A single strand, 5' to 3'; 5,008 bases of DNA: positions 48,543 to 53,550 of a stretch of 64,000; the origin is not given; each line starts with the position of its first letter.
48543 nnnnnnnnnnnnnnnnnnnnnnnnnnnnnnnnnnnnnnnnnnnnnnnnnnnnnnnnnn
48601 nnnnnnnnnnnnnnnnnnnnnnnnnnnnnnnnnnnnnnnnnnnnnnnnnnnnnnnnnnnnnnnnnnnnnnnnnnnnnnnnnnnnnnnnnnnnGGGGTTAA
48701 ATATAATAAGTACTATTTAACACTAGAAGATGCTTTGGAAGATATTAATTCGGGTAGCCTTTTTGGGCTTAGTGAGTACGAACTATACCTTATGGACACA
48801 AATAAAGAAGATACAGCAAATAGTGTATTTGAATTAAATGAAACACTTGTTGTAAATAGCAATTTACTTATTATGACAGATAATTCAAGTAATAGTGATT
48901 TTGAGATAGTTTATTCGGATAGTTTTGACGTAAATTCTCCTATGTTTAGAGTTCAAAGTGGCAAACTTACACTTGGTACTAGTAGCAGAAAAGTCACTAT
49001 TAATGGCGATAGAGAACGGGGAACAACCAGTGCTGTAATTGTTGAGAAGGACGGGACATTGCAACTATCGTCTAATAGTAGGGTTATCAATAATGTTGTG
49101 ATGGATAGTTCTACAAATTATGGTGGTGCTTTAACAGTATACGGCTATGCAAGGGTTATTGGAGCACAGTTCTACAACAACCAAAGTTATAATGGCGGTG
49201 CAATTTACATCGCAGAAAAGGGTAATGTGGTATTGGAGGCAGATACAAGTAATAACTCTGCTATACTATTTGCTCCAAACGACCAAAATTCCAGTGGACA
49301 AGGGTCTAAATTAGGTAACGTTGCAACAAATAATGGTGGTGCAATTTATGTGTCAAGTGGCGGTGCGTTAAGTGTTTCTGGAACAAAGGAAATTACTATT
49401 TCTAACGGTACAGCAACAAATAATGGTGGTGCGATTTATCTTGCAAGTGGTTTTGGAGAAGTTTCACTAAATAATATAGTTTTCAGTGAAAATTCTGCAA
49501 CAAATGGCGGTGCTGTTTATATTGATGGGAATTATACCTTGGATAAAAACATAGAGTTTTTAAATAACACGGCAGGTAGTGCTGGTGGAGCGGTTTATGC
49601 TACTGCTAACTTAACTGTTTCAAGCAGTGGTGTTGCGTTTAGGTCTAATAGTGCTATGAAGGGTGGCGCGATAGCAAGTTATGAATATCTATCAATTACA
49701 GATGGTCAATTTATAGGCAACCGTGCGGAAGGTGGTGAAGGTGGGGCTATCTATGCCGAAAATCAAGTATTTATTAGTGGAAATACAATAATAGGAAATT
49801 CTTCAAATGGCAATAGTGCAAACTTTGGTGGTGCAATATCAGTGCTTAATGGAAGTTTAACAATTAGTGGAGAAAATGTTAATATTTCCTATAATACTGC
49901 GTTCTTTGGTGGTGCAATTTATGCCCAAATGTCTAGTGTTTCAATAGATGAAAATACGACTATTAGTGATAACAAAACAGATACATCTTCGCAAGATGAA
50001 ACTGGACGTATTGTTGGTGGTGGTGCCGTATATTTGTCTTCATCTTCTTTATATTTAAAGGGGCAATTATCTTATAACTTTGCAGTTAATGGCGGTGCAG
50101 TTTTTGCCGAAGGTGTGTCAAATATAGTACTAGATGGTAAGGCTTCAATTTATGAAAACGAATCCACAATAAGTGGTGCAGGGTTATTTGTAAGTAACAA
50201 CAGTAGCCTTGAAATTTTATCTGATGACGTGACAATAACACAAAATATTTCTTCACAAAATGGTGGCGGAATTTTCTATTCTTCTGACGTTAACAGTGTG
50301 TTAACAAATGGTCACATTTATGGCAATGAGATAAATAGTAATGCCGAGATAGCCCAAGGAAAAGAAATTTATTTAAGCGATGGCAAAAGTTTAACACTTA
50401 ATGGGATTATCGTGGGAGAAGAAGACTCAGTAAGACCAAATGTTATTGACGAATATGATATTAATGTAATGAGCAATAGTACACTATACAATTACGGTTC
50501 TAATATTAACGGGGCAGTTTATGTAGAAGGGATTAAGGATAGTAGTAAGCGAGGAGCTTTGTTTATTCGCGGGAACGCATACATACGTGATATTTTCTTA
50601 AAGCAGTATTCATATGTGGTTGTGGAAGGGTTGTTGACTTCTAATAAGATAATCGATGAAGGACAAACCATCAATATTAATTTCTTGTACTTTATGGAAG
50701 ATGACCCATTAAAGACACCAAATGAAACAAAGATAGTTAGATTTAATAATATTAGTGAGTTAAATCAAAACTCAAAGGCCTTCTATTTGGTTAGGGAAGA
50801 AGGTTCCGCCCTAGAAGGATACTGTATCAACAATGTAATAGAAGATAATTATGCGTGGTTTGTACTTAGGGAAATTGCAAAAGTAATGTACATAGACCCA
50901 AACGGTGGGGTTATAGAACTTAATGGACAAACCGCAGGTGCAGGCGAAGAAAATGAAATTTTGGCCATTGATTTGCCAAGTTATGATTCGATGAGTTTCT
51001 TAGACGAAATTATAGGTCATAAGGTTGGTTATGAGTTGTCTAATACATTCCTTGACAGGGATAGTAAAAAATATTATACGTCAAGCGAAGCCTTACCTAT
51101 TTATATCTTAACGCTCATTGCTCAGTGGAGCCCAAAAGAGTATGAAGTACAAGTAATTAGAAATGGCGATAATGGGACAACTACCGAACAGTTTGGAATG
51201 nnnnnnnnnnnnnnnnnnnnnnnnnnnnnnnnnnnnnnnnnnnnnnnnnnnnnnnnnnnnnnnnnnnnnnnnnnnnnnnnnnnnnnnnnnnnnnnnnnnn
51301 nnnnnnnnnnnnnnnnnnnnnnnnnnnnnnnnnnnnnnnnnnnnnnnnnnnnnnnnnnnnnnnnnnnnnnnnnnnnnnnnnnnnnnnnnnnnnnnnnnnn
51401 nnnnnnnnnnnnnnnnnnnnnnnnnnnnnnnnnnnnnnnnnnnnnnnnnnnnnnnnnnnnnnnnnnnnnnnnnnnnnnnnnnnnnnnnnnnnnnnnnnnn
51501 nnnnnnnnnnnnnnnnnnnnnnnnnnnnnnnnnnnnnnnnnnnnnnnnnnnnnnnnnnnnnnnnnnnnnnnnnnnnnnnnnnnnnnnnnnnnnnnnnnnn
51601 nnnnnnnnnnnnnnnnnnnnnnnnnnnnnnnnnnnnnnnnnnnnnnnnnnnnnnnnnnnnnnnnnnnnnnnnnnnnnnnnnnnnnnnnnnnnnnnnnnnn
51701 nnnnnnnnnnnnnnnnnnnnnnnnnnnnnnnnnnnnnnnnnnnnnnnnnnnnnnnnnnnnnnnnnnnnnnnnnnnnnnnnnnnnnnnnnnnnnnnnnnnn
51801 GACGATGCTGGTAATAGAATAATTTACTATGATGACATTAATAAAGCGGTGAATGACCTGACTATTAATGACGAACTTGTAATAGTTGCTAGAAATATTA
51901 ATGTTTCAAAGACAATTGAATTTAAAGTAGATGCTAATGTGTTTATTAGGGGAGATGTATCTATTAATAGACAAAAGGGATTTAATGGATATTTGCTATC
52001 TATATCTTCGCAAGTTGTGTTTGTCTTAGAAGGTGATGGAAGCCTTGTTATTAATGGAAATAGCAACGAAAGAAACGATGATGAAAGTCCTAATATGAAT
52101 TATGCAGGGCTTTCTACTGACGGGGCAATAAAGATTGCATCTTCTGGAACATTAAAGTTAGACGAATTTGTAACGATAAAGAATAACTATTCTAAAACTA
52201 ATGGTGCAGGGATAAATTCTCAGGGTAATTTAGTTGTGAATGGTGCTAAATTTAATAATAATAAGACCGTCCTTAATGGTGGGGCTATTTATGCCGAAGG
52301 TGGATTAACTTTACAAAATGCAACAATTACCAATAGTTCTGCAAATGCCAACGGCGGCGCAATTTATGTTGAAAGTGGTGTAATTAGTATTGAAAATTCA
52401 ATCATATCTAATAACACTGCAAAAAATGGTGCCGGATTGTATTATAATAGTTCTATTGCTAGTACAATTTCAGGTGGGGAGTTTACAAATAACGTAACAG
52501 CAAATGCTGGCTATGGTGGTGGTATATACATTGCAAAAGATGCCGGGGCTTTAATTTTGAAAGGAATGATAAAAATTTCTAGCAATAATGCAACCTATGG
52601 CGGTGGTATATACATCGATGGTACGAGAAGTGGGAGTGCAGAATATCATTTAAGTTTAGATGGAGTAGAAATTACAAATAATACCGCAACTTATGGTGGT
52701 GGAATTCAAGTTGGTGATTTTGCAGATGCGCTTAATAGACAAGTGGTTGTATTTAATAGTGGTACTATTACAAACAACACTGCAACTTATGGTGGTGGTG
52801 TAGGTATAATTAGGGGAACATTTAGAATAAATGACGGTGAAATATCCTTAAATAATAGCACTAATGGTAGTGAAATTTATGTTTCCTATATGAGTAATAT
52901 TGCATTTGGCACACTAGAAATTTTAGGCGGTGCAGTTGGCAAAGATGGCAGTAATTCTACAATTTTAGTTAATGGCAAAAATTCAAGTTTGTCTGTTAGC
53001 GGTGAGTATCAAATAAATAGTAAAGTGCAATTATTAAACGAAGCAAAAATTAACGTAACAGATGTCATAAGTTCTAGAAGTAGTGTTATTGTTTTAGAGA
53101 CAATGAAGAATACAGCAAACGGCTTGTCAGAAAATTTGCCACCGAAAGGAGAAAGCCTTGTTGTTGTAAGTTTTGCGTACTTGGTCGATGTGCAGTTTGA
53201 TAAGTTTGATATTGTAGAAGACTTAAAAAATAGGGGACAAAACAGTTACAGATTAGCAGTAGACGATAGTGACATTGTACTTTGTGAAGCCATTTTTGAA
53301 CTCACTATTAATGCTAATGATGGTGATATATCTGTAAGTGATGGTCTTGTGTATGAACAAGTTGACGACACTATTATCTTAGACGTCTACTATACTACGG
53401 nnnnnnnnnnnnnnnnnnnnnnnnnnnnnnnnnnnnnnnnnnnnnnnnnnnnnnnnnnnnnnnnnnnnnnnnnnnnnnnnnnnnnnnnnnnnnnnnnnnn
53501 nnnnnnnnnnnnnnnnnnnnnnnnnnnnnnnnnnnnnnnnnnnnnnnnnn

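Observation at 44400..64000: At least seven autonomous beta-helix supermodules, each opened by the same cap motif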

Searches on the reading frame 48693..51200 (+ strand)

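Call 6: search_protein_families(library=pfam, proteins=[window:48693-51200:+], max_evalue=1)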
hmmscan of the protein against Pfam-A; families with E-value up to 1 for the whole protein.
window:48693-51200:+ (836 aa): 2 families
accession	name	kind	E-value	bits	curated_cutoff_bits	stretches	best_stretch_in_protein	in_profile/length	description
PF02415.23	Chlam_PMP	-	1e-16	59.6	20.6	5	286-304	1-19/19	Chlamydia polymorphic membrane protein (Chlamydia_PMP) repeat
PF03968.19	LptD_N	-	0.013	16.2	20.4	1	372-529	12-107/113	LptA/(LptD N-terminal domain) LPS transport protein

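Call 7: search_protein_families(library=ncbifam, proteins=[window:48693-51200:+], max_evalue=1)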
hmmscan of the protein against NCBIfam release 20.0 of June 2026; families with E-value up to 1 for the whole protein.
window:48693-51200:+ (836 aa): 1 family
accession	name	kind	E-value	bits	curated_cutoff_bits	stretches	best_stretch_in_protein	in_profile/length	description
TIGR01376.1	POMP_repeat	repeat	8e-18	63.3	15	6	285-309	3-27/28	polymorphic outer membrane protein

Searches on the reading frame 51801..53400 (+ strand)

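Call 6: search_protein_families(library=pfam, proteins=[window:51801-53400:+], max_evalue=1)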
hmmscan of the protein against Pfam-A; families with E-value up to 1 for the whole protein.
window:51801-53400:+ (533 aa): 1 family
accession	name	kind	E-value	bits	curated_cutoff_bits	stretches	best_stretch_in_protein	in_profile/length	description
PF02415.23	Chlam_PMP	-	0.00016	22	20.6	1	151-166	4-19/19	Chlamydia polymorphic membrane protein (Chlamydia_PMP) repeat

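Call 7: search_protein_families(library=ncbifam, proteins=[window:51801-53400:+], max_evalue=1)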
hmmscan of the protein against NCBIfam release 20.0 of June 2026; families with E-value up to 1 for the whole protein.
window:51801-53400:+ (533 aa): 1 family
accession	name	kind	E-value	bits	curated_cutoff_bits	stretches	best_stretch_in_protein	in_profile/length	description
TIGR01376.1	POMP_repeat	repeat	7.9e-11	41.3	15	3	150-172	6-28/28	polymorphic outer membrane protein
